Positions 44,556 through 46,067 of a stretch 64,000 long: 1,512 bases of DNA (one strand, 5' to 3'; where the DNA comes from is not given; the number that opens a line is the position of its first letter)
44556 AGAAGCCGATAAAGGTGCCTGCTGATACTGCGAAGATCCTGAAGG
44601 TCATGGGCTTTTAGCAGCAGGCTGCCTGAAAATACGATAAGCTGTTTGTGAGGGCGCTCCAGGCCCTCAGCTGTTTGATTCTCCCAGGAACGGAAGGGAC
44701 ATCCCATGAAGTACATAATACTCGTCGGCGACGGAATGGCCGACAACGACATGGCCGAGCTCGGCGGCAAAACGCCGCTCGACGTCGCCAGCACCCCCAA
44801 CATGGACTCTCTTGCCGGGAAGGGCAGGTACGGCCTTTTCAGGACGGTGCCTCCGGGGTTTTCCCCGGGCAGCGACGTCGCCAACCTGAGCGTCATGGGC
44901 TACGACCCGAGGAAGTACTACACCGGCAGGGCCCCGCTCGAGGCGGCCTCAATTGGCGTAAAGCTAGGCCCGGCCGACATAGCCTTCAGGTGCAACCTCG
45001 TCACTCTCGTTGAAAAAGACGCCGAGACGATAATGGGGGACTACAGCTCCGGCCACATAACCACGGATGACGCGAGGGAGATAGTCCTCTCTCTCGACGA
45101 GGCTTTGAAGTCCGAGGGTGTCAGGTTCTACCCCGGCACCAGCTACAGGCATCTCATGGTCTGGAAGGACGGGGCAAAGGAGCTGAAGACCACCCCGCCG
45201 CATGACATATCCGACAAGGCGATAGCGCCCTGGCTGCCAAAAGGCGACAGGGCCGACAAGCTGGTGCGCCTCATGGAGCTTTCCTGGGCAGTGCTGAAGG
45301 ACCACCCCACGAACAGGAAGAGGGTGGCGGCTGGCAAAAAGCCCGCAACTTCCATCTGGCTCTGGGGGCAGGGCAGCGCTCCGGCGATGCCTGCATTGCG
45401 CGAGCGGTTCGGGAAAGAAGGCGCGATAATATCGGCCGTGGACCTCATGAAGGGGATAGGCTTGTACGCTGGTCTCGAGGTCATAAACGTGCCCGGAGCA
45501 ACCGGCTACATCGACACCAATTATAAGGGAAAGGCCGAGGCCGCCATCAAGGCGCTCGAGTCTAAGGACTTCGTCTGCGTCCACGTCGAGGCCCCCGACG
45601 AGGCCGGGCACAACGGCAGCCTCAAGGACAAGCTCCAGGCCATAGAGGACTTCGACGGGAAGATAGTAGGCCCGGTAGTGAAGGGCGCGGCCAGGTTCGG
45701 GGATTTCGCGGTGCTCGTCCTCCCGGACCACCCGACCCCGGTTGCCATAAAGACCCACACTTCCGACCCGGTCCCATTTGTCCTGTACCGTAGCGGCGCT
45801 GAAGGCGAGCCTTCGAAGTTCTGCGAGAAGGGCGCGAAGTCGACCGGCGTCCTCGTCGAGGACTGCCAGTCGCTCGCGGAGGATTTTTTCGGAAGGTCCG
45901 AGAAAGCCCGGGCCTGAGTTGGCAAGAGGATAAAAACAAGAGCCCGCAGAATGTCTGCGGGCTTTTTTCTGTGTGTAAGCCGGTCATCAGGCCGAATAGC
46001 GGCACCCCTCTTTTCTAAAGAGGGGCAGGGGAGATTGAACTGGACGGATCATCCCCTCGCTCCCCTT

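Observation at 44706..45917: ApgM-type phosphoglycerate mutase homologue positioned as the missing homoserine kinase of a hom-thrC cluster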

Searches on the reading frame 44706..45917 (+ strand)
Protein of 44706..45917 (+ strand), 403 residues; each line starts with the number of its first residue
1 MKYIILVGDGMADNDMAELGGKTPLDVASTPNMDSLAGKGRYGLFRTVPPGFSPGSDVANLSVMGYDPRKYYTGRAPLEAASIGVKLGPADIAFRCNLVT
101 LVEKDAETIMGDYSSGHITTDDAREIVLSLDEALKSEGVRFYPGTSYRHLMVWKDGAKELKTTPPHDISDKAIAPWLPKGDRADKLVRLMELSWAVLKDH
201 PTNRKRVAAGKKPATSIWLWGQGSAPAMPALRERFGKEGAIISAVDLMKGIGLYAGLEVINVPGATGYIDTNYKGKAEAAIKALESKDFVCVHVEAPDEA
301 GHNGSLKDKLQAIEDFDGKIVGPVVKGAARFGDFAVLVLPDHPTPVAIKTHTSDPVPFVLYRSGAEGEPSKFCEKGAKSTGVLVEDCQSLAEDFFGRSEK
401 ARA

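Call 3: search_protein_families(library=pfam, proteins=[window:44706-45917:+])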
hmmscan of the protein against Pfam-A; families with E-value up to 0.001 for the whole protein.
window:44706-45917:+ (403 aa): 2 families
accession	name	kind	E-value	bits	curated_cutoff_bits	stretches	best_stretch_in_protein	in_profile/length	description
PF10143.14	PhosphMutase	-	1.7e-60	204.2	21.5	1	37-203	1-170/170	2,3-bisphosphoglycerate-independent phosphoglycerate mutase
PF01676.23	Metalloenzyme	-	4.4e-44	151.3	24.3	1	1-376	1-235/252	Metalloenzyme superfamily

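Call 4: search_protein_families(library=ncbifam, proteins=[window:44706-45917:+])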
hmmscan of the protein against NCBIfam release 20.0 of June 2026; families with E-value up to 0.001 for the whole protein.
window:44706-45917:+ (403 aa): 6 families
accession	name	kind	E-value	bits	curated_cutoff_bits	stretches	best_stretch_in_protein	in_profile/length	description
NF003242.0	PRK04200.1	equivalog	1.3e-173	577.4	426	1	1-394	1-392/395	cofactor-independent phosphoglycerate mutase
TIGR02535.1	hyp_Hser_kinase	hypoth_equivalog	3.4e-166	552.9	446.3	1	1-394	1-395/397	proposed homoserine kinase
TIGR00306.2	apgM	subfamily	6.1e-159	529.3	320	1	2-387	1-395/403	2,3-bisphosphoglycerate-independent phosphoglycerate mutase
NF003104.0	PRK04024.1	equivalog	2.9e-89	299.7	489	1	1-397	3-406/412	2,3-bisphosphoglycerate-independent phosphoglycerate mutase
NF038358.1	phophono_PhpG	equivalog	4.2e-61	206.9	545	2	187-387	208-408/417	CMP-5'-phosphonoformate--3-phosphoglycerate phosphonoformyl transferase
NF003160.0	PRK04135.1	equivalog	1.7e-49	168.6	468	1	2-378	17-375/403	2,3-bisphosphoglycerate-independent phosphoglycerate mutase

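Call 8: find_homologous_proteins(query=window:44706-45914:+)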
Query window:44706-45914:+ (403 aa): 8000 proteins with E <= 0.001 among 8000 candidates; the best 120 are listed.
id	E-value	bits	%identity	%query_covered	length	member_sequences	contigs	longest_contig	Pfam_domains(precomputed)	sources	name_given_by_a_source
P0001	1.9e-252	855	93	100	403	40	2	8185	PF10143.15,PF01676.24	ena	-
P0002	7.8e-242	820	88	100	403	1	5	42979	PF10143.15,PF01676.24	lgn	-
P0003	1.0e-216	738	78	100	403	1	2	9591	PF10143.15,PF01676.24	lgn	-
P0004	1.3e-215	734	78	100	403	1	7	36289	PF10143.15,PF01676.24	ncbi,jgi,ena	ncbi:MAG TPA: cofactor-independent phosphoglycerate mutase [Thermodesulfobacteriota bacterium]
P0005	2.1e-215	733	78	100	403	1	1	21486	PF10143.15,PF01676.24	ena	-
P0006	2.4e-215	733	77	100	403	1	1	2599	PF10143.15,PF01676.24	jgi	-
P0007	4.2e-215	732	78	100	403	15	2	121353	PF10143.15,PF01676.24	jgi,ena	-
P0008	2.7e-214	730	77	100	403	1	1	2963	PF10143.15,PF01676.24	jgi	-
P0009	8.8e-212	722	76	100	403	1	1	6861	PF10143.15,PF01676.24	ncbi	-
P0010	1.1e-210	718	76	100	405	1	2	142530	PF10143.15,PF01676.24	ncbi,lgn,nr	ncbi:MAG: cofactor-independent phosphoglycerate mutase [Deltaproteobacteria bacterium]|nr:cofactor-i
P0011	3.1e-210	716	76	100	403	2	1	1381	PF10143.15,PF01676.24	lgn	-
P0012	4.8e-210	716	79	98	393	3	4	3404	PF10143.15,PF01676.24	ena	-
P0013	6.1e-210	715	77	99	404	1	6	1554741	PF10143.15,PF01676.24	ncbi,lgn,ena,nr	ncbi:MAG: cofactor-independent phosphoglycerate mutase [Deltaproteobacteria bacterium]|nr:cofactor-i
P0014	2.0e-209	714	77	99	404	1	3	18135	PF10143.15,PF01676.24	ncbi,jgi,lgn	-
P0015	3.7e-208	710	75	99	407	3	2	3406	PF10143.15,PF01676.24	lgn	-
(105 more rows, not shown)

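Call 9: find_encoding_contigs(protein=window:44706-45914:+, flank=10000, max_places=4)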
Protein window:44706-45914:+ (403 aa): 5 contigs read that carry it; 4 places shown.
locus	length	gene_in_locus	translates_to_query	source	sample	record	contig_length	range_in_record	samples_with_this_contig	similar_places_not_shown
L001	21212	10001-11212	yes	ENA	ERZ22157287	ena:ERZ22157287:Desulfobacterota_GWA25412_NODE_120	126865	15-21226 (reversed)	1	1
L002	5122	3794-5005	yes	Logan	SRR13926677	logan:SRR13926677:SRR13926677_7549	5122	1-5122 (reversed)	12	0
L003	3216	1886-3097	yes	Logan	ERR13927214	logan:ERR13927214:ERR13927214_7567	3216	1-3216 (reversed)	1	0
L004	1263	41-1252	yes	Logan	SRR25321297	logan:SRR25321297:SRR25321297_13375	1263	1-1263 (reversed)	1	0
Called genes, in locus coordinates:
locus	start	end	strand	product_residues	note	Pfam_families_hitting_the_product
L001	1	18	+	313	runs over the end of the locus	PF00698:Acyl_transf_1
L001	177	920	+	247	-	PF00106:adh_short, PF08659:KR, PF13561:adh_short_C2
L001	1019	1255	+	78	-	PF14573:PP-binding_2 (weak), PF00550:PP-binding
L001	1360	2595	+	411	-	PF00109:ketoacyl-synt, PF02801:Ketoacyl-synt_C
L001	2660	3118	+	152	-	PF02502:LacAB_rpiB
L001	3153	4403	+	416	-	PF00464:SHMT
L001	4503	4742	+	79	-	PF11823:Se_S_carrier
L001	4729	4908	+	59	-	-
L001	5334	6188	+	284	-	PF16881:LIAS_N, PF04055:Radical_SAM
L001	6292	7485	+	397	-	PF00155:Aminotran_1_2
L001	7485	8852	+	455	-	PF03447:NAD_binding_3, PF00742:Homoserine_dh, PF01842:ACT, PF22629:ACT_AHAS_ss (weak)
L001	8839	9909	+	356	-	PF00291:PALP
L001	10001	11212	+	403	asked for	PF01676:Metalloenzyme, PF10143:PhosphMutase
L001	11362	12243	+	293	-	PF00912:Transgly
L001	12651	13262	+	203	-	PF01726:LexA_DNA_bind, PF00717:Peptidase_S24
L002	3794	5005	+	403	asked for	PF01676:Metalloenzyme, PF10143:PhosphMutase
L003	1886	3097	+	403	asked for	PF01676:Metalloenzyme, PF10143:PhosphMutase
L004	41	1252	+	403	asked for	PF01676:Metalloenzyme, PF10143:PhosphMutase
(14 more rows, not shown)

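Call 14: search_solved_structures(query=window:44706-45914:+, show_alignments=3)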
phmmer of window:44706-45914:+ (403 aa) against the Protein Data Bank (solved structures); distinct sequences matched with E-value up to 0.001: 3.
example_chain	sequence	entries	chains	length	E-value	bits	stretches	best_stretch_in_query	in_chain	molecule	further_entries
3idd_A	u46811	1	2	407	9.4e-62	212.5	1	3-381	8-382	2,3-bisphosphoglycerate-independent phosphoglycerate mutase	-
3kd8_A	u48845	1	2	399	1.6e-61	211.8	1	3-371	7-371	2,3-bisphosphoglycerate-independent phosphoglycerate mutase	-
2zkt_A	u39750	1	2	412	1.2e-55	192.4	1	3-400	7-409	2,3-bisphosphoglycerate-independent phosphoglycerate mutase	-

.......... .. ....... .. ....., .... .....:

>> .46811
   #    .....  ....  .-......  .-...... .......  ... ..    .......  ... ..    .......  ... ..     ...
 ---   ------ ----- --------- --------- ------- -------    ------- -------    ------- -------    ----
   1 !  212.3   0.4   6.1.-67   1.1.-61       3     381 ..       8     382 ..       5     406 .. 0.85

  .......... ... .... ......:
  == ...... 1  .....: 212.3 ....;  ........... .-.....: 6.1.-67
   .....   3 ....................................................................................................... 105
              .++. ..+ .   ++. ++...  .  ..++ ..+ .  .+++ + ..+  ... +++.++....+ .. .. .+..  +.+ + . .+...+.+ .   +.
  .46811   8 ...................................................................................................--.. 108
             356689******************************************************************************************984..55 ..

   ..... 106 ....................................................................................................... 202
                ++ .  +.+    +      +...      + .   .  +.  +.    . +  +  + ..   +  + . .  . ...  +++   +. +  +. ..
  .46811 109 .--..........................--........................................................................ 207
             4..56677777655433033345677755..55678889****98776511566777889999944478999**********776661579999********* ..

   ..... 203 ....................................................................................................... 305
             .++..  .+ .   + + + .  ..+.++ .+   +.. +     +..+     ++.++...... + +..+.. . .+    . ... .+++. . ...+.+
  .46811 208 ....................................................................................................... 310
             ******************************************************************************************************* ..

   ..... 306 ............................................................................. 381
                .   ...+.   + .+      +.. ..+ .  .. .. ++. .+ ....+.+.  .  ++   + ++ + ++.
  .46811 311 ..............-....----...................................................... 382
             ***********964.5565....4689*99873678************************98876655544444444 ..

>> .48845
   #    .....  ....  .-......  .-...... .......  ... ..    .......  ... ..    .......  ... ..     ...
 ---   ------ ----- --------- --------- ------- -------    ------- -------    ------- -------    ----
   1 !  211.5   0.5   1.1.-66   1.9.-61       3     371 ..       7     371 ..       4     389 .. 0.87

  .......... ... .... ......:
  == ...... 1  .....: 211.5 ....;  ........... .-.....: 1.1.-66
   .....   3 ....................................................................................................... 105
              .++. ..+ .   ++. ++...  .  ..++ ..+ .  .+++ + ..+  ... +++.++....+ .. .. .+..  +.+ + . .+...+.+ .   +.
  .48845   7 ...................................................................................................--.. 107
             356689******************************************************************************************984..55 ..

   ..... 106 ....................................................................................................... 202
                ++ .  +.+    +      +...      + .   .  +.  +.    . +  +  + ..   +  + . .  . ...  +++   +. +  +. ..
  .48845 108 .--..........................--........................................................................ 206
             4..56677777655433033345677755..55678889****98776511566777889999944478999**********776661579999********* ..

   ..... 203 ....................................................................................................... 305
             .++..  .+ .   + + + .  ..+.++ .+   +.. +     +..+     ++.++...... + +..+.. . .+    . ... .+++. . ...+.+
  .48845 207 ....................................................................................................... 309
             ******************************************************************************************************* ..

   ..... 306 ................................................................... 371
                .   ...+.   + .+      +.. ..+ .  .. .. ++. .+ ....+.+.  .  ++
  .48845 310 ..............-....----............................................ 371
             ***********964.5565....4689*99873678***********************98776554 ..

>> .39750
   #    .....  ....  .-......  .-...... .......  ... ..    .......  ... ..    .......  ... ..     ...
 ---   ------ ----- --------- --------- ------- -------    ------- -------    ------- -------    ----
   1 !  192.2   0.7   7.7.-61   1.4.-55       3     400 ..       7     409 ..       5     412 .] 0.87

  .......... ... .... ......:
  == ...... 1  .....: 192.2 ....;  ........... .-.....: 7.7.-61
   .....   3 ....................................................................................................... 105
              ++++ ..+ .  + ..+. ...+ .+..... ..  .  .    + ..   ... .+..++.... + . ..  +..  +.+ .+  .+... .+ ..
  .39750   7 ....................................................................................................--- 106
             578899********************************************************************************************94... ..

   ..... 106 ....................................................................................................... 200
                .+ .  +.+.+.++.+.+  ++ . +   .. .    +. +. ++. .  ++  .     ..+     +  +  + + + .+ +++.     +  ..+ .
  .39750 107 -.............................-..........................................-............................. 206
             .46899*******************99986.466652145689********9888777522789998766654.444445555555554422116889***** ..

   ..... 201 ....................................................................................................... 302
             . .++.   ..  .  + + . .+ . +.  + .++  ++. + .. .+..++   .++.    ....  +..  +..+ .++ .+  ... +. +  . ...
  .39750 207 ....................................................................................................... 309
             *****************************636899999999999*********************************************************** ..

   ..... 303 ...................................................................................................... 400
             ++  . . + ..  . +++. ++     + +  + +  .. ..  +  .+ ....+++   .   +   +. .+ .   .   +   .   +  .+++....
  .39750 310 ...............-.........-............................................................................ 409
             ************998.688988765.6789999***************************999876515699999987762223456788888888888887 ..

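Call 25: find_related_loci(query=A1, collection=genome_contigs, flank=10000)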
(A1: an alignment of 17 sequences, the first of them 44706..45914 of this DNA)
Query A1 (403 aa) in genome_contigs; peptide patterns used: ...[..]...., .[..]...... (x = any residue, [..] = any of these).
600 stretches matched a pattern (row limit reached: there are more); 590 encode a relative of the query (tblastn E <= 1e-3); the best 80 are kept; 80 distinct loci.
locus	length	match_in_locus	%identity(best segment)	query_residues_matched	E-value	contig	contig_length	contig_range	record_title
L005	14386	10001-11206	69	1-399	0e+0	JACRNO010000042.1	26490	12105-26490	MAG: Deltaproteobacteria bacterium isolate NC_groundwater_1937_Pr3_S-0.2um_57_4 scaffold_49904, whole genome shotgun seq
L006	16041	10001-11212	67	1-400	0e+0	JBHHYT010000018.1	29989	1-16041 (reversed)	MAG: Thermodesulfobacteriota bacterium isolate Maj_2_bin.32 NODE_628_length_29989_cov_7.290873, whole genome shotgun seq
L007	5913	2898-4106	66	1-396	2e-175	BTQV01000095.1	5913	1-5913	MAG: Thermodesulfobacteriota bacterium BMS9Abin23 DNA, NODE_5580_length_5913, whole genome shotgun sequence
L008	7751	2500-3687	61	1-397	3e-166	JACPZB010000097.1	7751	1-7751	MAG: Deltaproteobacteria bacterium isolate NC_groundwater_878_Pr1_S2p5_43_21 Montesol18_S2p5_coassembly_scaffold_991822,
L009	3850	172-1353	60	1-394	1e-166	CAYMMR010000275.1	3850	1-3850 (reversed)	MAG TPA_asm: uncultured Nitrospinota bacterium isolate binchicken_co21_483 genome assembly, contig: NODE_37749_length_38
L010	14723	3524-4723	57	1-395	1e-155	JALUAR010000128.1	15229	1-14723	MAG: Thermodesulfovibrio sp. isolate S141_metabat2_scaf2bin.236 S141_NODE_3364_length_15229_cov_1.837174, whole genome s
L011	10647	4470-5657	58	1-395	2e-155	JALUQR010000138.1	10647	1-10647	MAG: bacterium isolate S146_metabat1_scaf2bin.085 S146_NODE_3952_length_10647_cov_2.067015, whole genome shotgun sequenc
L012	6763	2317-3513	58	1-397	2e-155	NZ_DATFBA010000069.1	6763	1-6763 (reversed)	MAG: Geomonas sp. isolate SMAG_U8516 k141_225670, whole genome shotgun sequence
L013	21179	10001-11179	57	1-390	2e-154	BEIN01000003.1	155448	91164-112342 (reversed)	Bacterium HR37 DNA, contig: NODE_45_3, isolate: HRbin37, whole genome shotgun sequence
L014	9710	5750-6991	57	1-402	6e-154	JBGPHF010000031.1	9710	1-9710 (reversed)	MAG: Nitrospirota bacterium isolate OBJ_0618_7090110_365 k141_438661_length_9710_cov_35.2591, whole genome shotgun seque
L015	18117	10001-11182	58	1-392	1e-153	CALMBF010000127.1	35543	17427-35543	MAG TPA_asm: uncultured Geobacter sp. isolate SRR5215464_bin.112_CONCOCT_v1.1_MAG genome assembly, contig: ERZ781360.210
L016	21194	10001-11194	55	1-396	7e-153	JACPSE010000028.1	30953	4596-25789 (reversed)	MAG: Deltaproteobacteria bacterium isolate NC_groundwater_697_Ag_S-0.2um_55_12 S36_SO-2_scaffold_126608, whole genome sh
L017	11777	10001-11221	56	1-403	3e-152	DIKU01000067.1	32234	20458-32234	MAG TPA_asm: Pelobacter sp. UBA5610 UBA5610_contig_48326, whole genome shotgun sequence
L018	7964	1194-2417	58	1-397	3e-152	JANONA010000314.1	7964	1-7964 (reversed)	MAG: Nitrospirota bacterium isolate VAR_43_metabat_96 VAR_43_k141_5138468, whole genome shotgun sequence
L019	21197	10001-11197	59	1-397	2e-152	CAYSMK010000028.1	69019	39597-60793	MAG TPA_asm: uncultured Geobacter sp. isolate binchicken_co269_58 genome assembly, contig: NODE_360_length_69019_cov_242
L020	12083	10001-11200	57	1-395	7e-152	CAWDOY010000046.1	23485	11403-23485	MAG: uncultured delta proteobacterium isolate MFD04716.bin.2.301 genome assembly, contig: contig_67944, whole genome sho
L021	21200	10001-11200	58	1-396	4e-152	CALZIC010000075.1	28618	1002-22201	MAG: uncultured Desulfuromonadales bacterium isolate FO_M_Desulfobacterota_26 genome assembly, contig: scaffold_5935, wh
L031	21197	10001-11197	56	1-397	3e-148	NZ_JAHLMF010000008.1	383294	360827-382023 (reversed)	Geomonas diazotrophica strain Red69 scaffold8, whole genome shotgun sequence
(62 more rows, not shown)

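Call 31: search_protein_representatives(protein=window:44706-45914:+)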
Query: 403 residues. Proteins with E-value up to 0.001 (for the whole library): 7210; up to 1e-10: 4019; up to 1e-30: 1246. The best 150 are listed.
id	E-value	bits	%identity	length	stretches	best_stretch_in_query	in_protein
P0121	2.6e-149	514.1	58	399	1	1-391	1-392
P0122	1.5e-136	472.1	57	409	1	1-367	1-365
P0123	3.4e-132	457.7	53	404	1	1-396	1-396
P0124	1.5e-128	445.7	54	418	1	1-391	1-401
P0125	2.6e-128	444.9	51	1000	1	1-401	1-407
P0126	6.6e-128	443.6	55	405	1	1-387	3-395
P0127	6.2e-126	437.1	52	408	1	1-395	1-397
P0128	8.6e-125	433.4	54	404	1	2-387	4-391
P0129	5.7e-123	427.4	52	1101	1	1-395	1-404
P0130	4.6e-119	414.5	52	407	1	1-394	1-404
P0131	1.1e-118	413.3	50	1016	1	1-398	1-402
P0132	2.0e-118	412.4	53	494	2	136-396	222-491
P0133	5.3e-118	411.0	48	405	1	1-399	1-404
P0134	1.2e-117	409.8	52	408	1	1-378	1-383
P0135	2.8e-116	405.3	46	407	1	1-396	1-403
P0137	6.6e-116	404.1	50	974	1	1-391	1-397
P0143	1.1e-113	396.7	48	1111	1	1-399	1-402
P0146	5.3e-113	394.5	50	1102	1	1-385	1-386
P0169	2.4e-103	362.8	48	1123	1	28-395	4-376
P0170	5.4e-103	361.6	46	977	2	1-364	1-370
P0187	8.4e-100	351.1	45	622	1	1-393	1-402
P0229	2.3e-91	323.3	46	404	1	1-378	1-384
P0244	2.5e-88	313.3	46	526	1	1-363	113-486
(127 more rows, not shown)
